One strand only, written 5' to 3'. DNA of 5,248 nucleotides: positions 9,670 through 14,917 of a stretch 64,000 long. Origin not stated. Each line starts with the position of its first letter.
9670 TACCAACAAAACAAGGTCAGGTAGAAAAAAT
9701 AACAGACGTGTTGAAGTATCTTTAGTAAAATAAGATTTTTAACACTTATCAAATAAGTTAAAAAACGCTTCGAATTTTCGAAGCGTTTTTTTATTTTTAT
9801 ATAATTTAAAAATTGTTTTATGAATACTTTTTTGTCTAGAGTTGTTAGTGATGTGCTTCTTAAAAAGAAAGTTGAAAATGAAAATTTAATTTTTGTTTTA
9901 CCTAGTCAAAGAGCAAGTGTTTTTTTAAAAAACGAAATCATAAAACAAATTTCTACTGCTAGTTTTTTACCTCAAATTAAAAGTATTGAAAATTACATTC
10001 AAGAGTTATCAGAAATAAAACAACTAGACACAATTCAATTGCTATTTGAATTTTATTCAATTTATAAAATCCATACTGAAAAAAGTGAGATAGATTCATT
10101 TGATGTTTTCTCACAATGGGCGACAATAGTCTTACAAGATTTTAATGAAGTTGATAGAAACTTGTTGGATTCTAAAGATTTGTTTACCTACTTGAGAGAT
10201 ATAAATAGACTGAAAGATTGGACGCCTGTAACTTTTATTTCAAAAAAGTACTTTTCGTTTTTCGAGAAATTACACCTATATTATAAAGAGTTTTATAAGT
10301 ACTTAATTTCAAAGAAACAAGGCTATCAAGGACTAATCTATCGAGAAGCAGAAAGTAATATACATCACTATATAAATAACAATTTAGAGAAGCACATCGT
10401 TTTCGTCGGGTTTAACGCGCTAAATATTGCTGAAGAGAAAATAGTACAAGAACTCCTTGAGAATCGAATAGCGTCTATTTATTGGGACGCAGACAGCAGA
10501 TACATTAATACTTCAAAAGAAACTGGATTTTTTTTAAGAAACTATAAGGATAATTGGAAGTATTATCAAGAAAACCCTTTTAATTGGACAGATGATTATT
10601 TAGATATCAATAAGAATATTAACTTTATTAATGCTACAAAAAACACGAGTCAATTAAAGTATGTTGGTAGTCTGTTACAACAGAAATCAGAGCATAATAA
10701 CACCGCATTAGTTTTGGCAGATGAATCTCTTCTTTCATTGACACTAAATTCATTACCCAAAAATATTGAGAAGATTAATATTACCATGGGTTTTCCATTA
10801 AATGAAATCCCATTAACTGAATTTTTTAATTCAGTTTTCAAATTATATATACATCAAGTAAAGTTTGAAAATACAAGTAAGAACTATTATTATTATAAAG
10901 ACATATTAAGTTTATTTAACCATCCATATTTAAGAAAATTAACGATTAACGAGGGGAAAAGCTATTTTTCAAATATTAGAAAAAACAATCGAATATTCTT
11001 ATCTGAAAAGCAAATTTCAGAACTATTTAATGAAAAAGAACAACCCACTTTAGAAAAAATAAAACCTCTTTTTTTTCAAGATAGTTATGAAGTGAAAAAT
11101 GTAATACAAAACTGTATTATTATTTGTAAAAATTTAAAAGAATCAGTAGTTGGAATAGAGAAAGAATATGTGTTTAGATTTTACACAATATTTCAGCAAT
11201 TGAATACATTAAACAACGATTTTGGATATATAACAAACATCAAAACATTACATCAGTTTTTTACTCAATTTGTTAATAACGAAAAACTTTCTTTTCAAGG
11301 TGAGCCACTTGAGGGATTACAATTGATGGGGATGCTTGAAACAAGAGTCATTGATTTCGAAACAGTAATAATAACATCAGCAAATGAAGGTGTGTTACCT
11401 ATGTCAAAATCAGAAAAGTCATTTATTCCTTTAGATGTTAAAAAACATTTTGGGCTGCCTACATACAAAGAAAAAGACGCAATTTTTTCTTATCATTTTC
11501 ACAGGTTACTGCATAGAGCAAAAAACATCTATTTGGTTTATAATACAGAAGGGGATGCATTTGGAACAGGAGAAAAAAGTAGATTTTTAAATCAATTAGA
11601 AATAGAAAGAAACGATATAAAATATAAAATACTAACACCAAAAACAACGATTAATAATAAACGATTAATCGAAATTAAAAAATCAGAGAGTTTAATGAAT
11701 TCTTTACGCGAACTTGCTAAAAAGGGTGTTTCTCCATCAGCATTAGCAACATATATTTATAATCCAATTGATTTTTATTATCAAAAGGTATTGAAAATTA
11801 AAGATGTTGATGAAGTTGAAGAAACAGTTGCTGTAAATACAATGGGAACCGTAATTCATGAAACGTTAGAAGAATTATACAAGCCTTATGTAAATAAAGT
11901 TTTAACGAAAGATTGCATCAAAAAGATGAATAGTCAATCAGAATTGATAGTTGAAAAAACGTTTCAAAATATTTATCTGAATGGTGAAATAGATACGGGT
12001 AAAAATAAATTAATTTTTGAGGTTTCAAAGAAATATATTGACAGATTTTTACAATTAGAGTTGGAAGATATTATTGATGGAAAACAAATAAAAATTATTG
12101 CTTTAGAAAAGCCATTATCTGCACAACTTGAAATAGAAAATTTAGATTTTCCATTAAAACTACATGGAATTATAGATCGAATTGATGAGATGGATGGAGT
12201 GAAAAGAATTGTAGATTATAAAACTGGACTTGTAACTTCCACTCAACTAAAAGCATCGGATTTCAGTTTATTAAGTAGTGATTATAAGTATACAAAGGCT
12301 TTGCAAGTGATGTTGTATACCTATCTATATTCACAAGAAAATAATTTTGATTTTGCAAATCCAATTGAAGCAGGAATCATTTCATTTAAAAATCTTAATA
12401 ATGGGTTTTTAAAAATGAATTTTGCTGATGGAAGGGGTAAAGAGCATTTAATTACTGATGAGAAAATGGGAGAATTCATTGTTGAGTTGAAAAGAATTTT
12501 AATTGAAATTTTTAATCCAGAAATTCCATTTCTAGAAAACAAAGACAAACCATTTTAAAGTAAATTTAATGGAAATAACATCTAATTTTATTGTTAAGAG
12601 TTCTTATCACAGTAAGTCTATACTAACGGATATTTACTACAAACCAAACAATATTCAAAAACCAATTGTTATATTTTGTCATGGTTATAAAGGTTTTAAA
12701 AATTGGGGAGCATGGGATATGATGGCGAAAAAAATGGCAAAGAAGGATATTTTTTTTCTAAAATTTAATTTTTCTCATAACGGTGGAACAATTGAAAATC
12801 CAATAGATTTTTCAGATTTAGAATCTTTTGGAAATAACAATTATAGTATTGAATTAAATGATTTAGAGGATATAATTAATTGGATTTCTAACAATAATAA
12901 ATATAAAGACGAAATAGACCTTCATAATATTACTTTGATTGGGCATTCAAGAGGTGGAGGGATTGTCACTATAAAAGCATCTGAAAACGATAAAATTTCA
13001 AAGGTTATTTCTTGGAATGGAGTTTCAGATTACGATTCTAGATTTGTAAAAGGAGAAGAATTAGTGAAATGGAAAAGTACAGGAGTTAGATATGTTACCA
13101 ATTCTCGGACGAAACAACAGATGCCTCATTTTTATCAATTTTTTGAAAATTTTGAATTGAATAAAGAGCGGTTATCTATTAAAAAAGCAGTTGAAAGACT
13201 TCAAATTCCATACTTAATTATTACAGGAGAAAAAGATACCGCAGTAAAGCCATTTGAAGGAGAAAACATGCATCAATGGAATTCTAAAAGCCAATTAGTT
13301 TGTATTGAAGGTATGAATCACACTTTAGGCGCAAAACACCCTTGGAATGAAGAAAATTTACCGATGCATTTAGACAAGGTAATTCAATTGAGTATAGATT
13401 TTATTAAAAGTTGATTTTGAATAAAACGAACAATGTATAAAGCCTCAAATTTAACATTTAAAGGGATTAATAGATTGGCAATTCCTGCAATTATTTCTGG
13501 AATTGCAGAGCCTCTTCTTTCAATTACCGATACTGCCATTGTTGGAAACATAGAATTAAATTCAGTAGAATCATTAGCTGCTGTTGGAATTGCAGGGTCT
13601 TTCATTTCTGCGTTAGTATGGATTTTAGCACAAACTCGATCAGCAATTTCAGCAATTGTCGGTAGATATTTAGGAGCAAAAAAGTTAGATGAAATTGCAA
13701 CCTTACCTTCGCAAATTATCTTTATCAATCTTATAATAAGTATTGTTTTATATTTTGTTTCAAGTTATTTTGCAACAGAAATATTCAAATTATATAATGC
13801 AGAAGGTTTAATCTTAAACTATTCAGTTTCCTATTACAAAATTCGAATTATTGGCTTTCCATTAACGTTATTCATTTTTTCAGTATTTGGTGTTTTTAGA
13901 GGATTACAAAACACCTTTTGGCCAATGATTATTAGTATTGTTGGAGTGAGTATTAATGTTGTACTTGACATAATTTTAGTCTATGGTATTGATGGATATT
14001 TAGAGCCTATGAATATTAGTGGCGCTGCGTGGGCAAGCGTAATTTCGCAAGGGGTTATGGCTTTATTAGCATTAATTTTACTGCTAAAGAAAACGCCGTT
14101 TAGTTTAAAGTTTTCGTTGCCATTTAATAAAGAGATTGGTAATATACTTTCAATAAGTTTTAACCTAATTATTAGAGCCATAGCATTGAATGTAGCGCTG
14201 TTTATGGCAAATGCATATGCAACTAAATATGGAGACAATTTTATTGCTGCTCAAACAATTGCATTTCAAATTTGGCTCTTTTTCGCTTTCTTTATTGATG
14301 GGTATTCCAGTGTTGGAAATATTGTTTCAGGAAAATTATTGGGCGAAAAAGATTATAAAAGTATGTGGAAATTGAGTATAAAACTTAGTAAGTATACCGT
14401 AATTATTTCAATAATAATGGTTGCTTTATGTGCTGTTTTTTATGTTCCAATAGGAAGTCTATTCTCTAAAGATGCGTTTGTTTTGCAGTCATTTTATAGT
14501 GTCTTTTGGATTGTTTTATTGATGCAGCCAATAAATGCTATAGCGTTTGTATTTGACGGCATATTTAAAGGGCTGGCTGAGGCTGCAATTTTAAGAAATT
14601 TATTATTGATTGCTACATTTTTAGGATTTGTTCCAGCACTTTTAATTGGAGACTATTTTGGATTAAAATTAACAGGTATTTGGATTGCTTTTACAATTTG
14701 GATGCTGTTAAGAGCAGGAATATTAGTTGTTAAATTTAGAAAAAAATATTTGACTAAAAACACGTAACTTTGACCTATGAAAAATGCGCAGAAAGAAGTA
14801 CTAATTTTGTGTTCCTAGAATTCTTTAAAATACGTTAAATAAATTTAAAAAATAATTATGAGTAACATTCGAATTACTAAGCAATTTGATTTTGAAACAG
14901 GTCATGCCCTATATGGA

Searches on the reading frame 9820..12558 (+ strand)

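Call 49: search_protein_families(library=pfam, proteins=[window:9820-12558:+], max_evalue=0.00001)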
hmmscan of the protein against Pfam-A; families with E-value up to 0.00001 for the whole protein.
window:9820-12558:+ (912 aa): 1 family
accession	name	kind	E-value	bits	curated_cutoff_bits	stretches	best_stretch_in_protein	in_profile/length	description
PF12705.13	PDDEXK_1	-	1.2e-23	84.8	22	1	637-908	2-235/247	PD-(D/E)XK nuclease superfamily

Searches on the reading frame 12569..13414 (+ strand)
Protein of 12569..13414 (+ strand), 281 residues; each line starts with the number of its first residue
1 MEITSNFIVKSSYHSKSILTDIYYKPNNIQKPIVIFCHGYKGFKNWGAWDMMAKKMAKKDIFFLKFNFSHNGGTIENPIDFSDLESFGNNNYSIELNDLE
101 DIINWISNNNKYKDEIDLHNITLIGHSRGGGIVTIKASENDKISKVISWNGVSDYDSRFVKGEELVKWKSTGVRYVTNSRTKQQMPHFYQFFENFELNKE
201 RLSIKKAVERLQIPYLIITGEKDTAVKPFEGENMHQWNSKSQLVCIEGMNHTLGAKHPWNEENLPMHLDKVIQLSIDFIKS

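Call 49: search_protein_families(library=pfam, proteins=[window:12569-13414:+], max_evalue=0.00001)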
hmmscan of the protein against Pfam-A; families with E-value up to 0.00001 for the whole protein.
window:12569-13414:+ (281 aa): 4 families
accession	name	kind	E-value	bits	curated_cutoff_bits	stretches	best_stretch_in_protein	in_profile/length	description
PF00561.26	Abhydrolase_1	-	2.6e-13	50.6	25.8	1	32-151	1-102/245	alpha/beta hydrolase fold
PF20434.5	BD-FAE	-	1.4e-07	31.6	26.8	1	21-237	2-214/215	BD-FAE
PF12146.15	Hydrolase_4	-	1.5e-07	31.5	27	0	31-156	4-114/239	Serine aminopeptidase, S33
PF07859.19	Abhydrolase_3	-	1.8e-07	31.6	25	1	91-252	44-207/210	alpha/beta hydrolase fold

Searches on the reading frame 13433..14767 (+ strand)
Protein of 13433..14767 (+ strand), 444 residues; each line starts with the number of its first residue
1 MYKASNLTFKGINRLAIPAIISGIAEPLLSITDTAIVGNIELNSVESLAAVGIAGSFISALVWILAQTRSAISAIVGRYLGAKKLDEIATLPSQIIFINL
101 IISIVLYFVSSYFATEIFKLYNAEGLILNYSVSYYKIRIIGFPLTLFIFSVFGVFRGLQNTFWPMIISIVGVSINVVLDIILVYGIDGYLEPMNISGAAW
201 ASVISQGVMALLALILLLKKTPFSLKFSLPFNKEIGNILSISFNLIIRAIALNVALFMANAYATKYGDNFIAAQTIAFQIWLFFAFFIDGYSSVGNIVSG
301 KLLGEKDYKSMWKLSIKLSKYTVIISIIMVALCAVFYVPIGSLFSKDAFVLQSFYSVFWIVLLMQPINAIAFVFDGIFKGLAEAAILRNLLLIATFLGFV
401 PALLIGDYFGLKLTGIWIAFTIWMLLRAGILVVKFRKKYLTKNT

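Call 4: search_protein_families(library=pfam, proteins=[window:13433-14767:+])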
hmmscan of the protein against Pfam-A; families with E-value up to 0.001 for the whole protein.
window:13433-14767:+ (444 aa): 1 family
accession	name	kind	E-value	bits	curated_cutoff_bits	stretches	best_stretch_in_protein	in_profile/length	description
PF01554.23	MatE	-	1.3e-37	129.4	24.9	2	18-181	1-161/161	MatE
